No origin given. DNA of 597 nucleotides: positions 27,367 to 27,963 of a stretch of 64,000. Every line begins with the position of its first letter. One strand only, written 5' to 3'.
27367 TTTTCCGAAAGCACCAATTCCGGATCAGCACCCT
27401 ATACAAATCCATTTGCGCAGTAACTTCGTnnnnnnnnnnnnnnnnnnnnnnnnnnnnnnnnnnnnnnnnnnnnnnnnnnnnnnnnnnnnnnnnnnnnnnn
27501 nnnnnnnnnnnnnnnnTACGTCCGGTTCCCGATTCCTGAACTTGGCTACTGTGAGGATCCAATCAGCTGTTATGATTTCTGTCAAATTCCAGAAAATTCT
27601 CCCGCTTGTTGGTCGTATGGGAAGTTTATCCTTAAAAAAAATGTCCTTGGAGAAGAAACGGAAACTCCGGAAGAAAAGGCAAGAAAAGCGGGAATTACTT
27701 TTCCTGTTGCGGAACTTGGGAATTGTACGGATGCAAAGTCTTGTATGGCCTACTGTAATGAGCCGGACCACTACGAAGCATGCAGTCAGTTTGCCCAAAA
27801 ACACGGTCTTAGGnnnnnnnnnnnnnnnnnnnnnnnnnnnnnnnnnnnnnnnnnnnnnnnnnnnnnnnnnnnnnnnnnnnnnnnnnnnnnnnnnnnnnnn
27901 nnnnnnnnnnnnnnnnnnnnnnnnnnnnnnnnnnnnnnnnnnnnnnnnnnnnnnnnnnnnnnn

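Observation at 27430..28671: Secreted protein made of six tandem about 35-aa four-cysteine modules (ELGC-x4-5-C-x3-C-x5-8-C-x2-FG-K-H-x-L) - an unrecognised Cys-repeat family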

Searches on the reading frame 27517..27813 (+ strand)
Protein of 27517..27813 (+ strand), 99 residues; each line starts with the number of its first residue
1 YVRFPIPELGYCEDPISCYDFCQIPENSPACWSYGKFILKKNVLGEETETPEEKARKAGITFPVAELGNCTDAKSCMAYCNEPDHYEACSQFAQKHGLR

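Call 43: find_related_loci(query=A3, collection=genome_contigs, flank=4000)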
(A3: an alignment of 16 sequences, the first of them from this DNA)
Query A3 (99 aa) in genome_contigs; peptide patterns used: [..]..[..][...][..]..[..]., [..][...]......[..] (x = any residue, [..] = any of these).
169 stretches matched a pattern; 160 encode a relative of the query (tblastn E <= 1e-3); the best 80 are kept; 80 distinct loci.
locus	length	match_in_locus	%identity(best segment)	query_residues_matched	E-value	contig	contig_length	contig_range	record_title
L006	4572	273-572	52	1-98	8e-35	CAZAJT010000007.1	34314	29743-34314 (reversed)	MAG TPA_asm: uncultured Gammaproteobacteria bacterium isolate binchicken_co251_706 genome assembly, contig: NODE_1747_le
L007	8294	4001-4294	52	1-98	2e-34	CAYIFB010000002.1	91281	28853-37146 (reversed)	MAG TPA_asm: uncultured Gammaproteobacteria bacterium isolate ERP119705_co19_135 genome assembly, contig: NODE_89_length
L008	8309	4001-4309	50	2-98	1e-31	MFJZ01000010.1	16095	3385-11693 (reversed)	MAG: Candidatus Gottesmanbacteria bacterium RIFCSPLOWO2_01_FULL_49_10 rifcsplowo2_01_scaffold_14964, whole genome shotgu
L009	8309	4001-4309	49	2-98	4e-30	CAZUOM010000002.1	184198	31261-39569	MAG TPA_asm: uncultured Gammaproteobacteria bacterium isolate binchicken_co341_72 genome assembly, contig: NODE_3_length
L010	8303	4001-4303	47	2-98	7e-30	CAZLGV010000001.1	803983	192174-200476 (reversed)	MAG TPA_asm: uncultured Gammaproteobacteria bacterium isolate SRP269290_co2_1 genome assembly, contig: NODE_1_length_803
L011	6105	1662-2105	47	2-98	2e-29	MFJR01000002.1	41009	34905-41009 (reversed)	MAG: Candidatus Gottesmanbacteria bacterium RIFCSPLOWO2_01_FULL_39_12b rifcsplowo2_01_scaffold_13741, whole genome shotg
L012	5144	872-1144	48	1-98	3e-29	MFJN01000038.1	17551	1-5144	MAG: Candidatus Gottesmanbacteria bacterium RIFCSPHIGHO2_02_FULL_40_13 rifcsphigho2_02_scaffold_39142, whole genome shot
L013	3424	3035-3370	45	2-98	1e-28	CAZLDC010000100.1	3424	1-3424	MAG TPA_asm: uncultured Gammaproteobacteria bacterium isolate SRP178908_co2_11 genome assembly, contig: NODE_24995_lengt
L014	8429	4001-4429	49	2-99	1e-28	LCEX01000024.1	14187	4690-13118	MAG: Candidatus Gottesmanbacteria bacterium GW2011_GWC1_43_10 UV55_C0024, whole genome shotgun sequence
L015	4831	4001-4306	53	2-98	2e-28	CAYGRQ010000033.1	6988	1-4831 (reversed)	MAG TPA_asm: uncultured Pseudomonadales bacterium isolate ERP118353_co1_126 genome assembly, contig: NODE_4710_length_69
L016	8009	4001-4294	47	4-98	8e-28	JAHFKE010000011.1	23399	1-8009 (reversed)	MAG: Candidatus Levyibacteriota bacterium isolate nzgw402 NODE_1270_length_23400_cov_3.388634, whole genome shotgun sequ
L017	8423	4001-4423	52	2-98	6e-28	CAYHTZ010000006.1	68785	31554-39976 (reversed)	MAG TPA_asm: uncultured Candidatus Saccharibacteria bacterium isolate ERP119705_co17_339 genome assembly, contig: NODE_3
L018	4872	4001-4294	47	3-98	6e-28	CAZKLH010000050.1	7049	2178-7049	MAG TPA_asm: uncultured Gammaproteobacteria bacterium isolate SRP200132_co1_753 genome assembly, contig: NODE_19889_leng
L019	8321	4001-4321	44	2-99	2e-27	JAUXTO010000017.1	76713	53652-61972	MAG: Candidatus Gottesmanbacteria bacterium isolate C13_maxbin.100 C13_k141_312810, whole genome shotgun sequence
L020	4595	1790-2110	44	2-99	1e-26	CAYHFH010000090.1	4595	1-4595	MAG TPA_asm: uncultured Gammaproteobacteria bacterium isolate ERP119705_co10_87 genome assembly, contig: NODE_14447_leng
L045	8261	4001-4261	34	2-98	2e-13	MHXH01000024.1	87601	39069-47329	MAG: Parcubacteria group bacterium RIFCSPLOWO2_01_FULL_48_18 rifcsplowo2_01_scaffold_637, whole genome shotgun sequence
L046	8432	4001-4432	33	2-99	2e-13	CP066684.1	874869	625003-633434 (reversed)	MAG: Candidatus Aenigmatarchaeota archaeon isolate NC_groundwater_134_Ag_S-0.1um_56_17 chromosome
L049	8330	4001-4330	47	2-98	4e-13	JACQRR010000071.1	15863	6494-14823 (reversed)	MAG: Candidatus Roizmanbacteria bacterium isolate NC_groundwater_1364_Ag_S-0.2um_37_64 S_p2_S4_coassembly_k141_1503211,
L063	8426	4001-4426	35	2-98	1e-12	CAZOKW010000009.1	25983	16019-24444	MAG TPA_asm: uncultured Candidatus Saccharibacteria bacterium isolate SRP178908_co1_360 genome assembly, contig: NODE_11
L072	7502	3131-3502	41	2-99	7e-12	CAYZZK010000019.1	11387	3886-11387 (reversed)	MAG TPA_asm: uncultured Candidatus Saccharibacteria bacterium isolate SRP193066_co2_443 genome assembly, contig: NODE_29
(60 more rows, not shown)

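Call 60: search_protein_families(library=pfam, proteins=[L045:3542-3856:+, L072:2786-3067:+, L049:3570-3848:+, L063:3320-3586:+, L046:3668-3937:+], max_evalue=1)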
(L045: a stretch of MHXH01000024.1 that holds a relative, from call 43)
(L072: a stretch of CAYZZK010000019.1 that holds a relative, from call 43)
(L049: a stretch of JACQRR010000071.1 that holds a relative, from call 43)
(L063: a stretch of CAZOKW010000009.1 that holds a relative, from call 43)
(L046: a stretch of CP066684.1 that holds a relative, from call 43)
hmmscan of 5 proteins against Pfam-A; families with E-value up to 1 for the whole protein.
L045:3542-3856:+ (105 aa): 1 family
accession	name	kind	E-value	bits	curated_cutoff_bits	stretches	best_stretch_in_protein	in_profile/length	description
PF16601.10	NPF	-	0.24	12.3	27.6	1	72-105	131-171/187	Rabosyn-5 repeating NPF sequence-motif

L072:2786-3067:+ (94 aa): 1 family
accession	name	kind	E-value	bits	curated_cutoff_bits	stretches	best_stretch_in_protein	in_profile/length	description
PF08695.16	Coa1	-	0.0058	16.8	22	1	15-79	6-67/117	Cytochrome oxidase complex assembly protein 1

L049:3570-3848:+ (93 aa): 4 families
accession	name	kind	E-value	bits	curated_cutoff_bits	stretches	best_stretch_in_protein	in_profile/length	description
PF02472.21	ExbD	-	0.00048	20.6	25.4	1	21-86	17-78/128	Biopolymer transport protein ExbD/TolR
PF02936.19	COX4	-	0.022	15.2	26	1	6-58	59-113/138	Cytochrome c oxidase subunit IV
PF11189.13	DUF2973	-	0.15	12.6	22.2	1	24-54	7-37/68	Protein of unknown function (DUF2973)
PF12911.12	OppC_N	-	0.18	12.2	23.9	1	14-35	10-31/53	N-terminal TM domain of oligopeptide transport permease C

L063:3320-3586:+ (89 aa): 4 families
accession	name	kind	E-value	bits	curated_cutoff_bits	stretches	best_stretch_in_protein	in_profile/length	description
PF06864.17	PAP_PilO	-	0.097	11.9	26.7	1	5-41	168-205/419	Pilin accessory protein (PilO)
PF15105.11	TMEM61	-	0.15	12.3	30.1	1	8-48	8-45/189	TMEM61 protein family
PF04515.18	Choline_transpo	-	0.23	11.1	26.9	1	14-47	118-148/326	Plasma-membrane choline transporter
PF11770.13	GAPT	-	0.27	11.5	21.1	1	3-34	7-39/156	GRB2-binding adapter (GAPT)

L046:3668-3937:+ (90 aa): 1 family
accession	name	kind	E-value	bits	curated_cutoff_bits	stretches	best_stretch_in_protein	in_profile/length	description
PF16996.10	Asp4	-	0.061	14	27.7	1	12-37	28-53/55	Accessory secretory protein Sec Asp4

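Call 71: search_protein_families(library=pfam, proteins=[L046:786-1874:-, L046:1930-2616:-, L046:2753-3145:+, L046:6527-8284:-], max_evalue=0.001)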
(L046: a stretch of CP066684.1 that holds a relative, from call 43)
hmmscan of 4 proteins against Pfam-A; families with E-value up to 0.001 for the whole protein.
L046:786-1874:- (362 aa): 6 families
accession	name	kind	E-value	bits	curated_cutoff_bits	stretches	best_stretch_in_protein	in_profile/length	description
PF00817.25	IMS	-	8.6e-52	175.4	23.2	1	9-162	1-148/148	impB/mucB/samB family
PF21999.2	IMS_HHH_1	-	8.8e-13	48.9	27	1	188-239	2-53/53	DNA polymerase-iota, thumb domain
PF11799.13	IMS_C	-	2e-10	41.5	20.7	1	249-353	2-103/109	impB/mucB/samB family C-terminal domain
PF21704.3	POLH-Rev1_HhH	-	1.8e-06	28.5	27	1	185-238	2-56/56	DNApol eta/Rev1, HhH motif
PF14520.12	HHH_5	-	0.00024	22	27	1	191-227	9-47/57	Helix-hairpin-helix domain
PF11798.14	IMS_HHH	-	0.00042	20.8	24.4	0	182-204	9-31/32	IMS family HHH motif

L046:1930-2616:- (228 aa): 0 families

L046:2753-3145:+ (130 aa): 1 family
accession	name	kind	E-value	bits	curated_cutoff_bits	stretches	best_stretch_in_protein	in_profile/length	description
PF04304.18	DUF454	-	1.5e-28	99.6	35.1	1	16-127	2-115/115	Protein of unknown function (DUF454)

L046:6527-8284:- (585 aa): 4 families
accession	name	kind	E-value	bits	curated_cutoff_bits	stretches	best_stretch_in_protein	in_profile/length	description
PF02543.21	Carbam_trans_N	-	2.7e-86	290.6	24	1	8-342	2-346/346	Carbamoyltransferase N-terminus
PF16861.10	Carbam_trans_C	-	7.8e-71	237.5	27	1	397-568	2-169/170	Carbamoyltransferase C-terminus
PF00814.31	TsaD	-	4.4e-06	27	24.8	1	214-316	139-237/264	tRNA N6-adenosine threonylcarbamoyltransferase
PF01300.24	Sua5_yciO_yrdC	-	0.00061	19.8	25.1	0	482-563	80-153/178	Telomere recombination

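Call 83: find_related_loci(query=A3, collection=viral_contigs, flank=3000)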
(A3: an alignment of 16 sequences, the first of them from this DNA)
Query A3 (99 aa) in viral_contigs; peptide patterns used: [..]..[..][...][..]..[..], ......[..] (x = any residue, [..] = any of these).
48 stretches matched a pattern, but none encodes a relative of the query by tblastn (E <= 1e-3).
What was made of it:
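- Tried and rejected: Phage carriage of the module: none in IMG/VR with the patterns used (call 83).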
